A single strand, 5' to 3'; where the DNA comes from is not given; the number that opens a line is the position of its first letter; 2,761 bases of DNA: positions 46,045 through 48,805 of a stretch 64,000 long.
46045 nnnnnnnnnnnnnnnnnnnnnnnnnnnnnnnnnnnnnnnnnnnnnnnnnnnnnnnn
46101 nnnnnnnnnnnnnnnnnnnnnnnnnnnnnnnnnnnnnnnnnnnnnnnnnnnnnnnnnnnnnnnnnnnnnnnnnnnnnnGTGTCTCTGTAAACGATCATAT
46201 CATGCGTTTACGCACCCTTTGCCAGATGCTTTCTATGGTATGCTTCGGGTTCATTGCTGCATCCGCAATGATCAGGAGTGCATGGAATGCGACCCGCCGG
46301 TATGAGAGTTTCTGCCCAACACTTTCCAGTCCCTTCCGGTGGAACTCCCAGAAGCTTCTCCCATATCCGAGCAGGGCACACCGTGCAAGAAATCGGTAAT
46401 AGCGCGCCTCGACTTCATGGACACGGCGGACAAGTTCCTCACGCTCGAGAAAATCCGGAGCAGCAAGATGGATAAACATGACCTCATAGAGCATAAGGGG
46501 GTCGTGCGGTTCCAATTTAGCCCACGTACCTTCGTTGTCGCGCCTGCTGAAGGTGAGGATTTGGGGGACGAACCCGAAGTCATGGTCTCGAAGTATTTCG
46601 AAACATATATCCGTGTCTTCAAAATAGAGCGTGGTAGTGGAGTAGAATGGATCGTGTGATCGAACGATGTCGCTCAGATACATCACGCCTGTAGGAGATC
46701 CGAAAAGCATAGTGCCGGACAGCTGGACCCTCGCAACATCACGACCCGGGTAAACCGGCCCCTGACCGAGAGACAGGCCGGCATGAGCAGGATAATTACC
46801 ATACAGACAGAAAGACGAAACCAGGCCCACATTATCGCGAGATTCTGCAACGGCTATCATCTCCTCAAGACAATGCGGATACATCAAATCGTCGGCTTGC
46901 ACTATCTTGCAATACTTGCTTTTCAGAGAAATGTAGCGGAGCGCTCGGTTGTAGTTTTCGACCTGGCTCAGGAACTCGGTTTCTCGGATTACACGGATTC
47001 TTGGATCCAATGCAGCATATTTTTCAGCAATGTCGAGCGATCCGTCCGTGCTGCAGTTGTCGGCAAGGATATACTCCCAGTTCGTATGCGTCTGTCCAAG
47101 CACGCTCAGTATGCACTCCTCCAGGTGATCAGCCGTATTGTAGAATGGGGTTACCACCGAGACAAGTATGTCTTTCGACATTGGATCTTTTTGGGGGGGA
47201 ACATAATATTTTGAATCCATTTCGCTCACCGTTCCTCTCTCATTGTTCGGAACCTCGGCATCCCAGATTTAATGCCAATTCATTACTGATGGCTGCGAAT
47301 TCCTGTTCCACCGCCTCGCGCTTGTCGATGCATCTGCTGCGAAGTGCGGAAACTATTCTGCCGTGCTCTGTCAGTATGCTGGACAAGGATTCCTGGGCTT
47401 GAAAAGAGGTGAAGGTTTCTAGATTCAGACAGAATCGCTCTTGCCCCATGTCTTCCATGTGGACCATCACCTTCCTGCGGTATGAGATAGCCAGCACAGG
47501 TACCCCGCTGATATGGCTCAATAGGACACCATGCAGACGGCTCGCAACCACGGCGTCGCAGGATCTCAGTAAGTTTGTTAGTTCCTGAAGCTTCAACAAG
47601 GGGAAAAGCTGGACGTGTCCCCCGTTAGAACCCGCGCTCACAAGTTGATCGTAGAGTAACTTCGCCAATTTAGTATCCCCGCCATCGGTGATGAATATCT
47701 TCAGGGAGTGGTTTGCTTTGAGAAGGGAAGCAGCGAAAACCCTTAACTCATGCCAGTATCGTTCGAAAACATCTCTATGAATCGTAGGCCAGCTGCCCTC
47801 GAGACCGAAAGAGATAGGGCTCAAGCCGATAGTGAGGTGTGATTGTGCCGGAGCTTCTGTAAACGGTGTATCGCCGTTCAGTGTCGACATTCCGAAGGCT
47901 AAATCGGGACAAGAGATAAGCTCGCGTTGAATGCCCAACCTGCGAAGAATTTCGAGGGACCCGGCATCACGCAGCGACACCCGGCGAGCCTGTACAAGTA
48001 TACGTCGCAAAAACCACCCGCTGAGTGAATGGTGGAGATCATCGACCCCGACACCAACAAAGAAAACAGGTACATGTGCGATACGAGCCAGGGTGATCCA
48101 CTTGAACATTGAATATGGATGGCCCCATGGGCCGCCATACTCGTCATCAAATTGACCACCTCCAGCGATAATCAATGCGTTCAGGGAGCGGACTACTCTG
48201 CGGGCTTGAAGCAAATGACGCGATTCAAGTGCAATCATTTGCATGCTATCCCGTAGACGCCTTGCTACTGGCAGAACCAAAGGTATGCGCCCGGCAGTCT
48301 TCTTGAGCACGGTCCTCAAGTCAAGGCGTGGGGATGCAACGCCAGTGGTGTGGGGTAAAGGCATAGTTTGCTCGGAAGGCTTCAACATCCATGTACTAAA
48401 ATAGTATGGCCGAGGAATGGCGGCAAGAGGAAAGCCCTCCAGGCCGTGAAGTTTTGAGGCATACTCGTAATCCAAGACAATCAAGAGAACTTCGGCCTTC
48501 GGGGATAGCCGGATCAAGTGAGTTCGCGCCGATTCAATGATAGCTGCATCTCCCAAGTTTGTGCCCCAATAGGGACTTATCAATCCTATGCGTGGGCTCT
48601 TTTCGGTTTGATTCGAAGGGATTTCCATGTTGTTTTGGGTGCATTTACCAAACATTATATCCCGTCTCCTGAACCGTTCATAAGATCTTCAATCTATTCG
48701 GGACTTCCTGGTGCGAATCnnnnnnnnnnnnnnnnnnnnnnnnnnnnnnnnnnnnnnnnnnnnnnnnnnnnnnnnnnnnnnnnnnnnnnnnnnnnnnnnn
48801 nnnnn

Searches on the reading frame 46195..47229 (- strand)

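Call 8: search_protein_families(library=pfam, proteins=[window:46195-47229:-], max_evalue=0.01)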
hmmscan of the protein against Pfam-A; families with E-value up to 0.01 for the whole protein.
window:46195-47229:- (344 aa): 2 families
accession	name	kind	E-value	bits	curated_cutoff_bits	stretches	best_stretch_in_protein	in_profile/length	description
PF00535.33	Glycos_transf_2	-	7.7e-26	91.4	23.3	1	24-143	1-118/168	Glycosyl transferase family 2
PF13641.12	Glyco_tranf_2_3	-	7e-08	33.2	27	1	23-218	3-199/230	Glycosyltransferase like family 2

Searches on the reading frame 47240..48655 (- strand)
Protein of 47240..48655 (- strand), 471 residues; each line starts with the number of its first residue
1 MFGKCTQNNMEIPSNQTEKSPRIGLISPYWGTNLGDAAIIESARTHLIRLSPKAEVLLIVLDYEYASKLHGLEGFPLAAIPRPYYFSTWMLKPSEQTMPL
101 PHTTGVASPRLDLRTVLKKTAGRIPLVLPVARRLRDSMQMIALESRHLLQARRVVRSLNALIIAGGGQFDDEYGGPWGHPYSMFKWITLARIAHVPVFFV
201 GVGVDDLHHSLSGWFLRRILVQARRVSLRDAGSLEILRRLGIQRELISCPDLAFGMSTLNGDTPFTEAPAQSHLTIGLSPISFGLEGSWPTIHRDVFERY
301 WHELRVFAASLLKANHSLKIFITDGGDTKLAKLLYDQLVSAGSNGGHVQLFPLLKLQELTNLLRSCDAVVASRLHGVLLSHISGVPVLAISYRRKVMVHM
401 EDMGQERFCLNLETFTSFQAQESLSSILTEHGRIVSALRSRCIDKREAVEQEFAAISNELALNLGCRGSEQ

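Call 50: search_protein_families(library=pfam, proteins=[window:47240-48655:-], max_evalue=0.001)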
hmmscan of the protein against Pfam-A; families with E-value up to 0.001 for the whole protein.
window:47240-48655:- (471 aa): 1 family
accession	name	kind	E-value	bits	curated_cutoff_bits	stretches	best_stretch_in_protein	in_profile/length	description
PF04230.19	PS_pyruv_trans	-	4.7e-32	112.5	25.3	1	33-392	1-278/280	Polysaccharide pyruvyl transferase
